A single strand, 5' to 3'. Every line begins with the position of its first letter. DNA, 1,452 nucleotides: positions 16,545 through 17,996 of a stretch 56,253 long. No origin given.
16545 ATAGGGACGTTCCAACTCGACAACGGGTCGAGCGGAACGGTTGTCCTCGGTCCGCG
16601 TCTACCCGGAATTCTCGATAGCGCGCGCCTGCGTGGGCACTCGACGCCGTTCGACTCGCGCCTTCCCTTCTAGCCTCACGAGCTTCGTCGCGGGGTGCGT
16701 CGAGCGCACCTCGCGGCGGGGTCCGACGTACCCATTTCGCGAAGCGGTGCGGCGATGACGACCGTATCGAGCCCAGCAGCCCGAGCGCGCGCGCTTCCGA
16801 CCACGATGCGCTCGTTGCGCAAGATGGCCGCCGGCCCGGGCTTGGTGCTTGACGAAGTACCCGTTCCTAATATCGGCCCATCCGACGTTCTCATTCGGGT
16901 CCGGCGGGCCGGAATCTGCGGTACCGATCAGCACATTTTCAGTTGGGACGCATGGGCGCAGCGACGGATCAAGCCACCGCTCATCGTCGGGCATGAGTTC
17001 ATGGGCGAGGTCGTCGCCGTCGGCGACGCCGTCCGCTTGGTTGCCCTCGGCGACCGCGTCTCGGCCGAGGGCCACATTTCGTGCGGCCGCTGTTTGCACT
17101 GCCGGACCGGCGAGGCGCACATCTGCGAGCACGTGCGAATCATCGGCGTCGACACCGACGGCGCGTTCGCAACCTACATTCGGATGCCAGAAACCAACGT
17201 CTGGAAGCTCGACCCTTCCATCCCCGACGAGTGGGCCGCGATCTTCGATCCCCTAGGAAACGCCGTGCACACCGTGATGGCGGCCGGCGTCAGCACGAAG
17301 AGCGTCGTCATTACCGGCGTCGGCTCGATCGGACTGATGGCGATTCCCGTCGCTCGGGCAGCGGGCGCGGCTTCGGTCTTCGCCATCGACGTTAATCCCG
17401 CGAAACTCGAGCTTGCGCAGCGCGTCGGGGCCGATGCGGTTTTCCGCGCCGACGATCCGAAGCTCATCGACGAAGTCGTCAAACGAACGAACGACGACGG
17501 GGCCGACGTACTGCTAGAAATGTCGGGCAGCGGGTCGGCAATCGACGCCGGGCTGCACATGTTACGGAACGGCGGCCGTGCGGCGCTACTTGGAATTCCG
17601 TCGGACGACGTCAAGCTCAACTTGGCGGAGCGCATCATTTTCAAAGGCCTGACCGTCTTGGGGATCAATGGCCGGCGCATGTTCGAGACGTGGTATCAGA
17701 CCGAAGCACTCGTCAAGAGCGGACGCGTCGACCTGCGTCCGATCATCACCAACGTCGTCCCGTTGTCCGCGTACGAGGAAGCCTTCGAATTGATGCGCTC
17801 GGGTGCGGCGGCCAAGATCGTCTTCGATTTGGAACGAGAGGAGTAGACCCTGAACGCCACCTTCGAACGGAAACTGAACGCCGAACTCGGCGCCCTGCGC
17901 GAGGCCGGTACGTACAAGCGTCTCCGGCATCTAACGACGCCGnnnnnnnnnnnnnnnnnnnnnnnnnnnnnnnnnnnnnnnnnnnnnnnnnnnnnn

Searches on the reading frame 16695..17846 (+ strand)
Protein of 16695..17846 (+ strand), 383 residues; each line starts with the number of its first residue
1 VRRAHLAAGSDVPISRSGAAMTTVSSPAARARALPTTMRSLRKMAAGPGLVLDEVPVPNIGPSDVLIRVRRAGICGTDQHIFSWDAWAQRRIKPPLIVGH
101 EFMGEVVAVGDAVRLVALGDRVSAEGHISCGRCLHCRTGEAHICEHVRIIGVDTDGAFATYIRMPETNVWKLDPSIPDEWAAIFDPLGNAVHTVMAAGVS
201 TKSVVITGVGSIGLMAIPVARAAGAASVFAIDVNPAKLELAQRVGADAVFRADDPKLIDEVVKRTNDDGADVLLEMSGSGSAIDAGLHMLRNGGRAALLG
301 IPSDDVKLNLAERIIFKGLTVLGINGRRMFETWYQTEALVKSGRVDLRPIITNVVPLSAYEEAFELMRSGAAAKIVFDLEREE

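Call 33: search_protein_families(library=pfam, proteins=[window:16695-17846:+])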
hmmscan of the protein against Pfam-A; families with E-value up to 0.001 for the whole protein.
window:16695-17846:+ (383 aa): 6 families
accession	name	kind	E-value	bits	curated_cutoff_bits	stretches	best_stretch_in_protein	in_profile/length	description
PF08240.17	ADH_N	-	6.2e-29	100.8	23.5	1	61-173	1-103/104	Alcohol dehydrogenase GroES-like domain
PF00107.32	ADH_zinc_N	-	8.4e-29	100.6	31.8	1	212-340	2-127/129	Zinc-binding dehydrogenase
PF16912.11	Glu_dehyd_C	-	4.1e-13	49.7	34.9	1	195-366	25-200/211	Glucose dehydrogenase C-terminus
PF13602.12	ADH_zinc_N_2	-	4.6e-08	34.5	27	1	245-372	2-128/134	Zinc-binding dehydrogenase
PF01262.27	AlaDh_PNT_C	-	2.6e-06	27.4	23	1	193-264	17-92/214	Alanine dehydrogenase/PNT, C-terminal domain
PF02475.24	TRM5-TYW2_MTfase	-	0.00035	21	28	1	194-241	29-76/164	TRM5/TYW2 methyltransferase domain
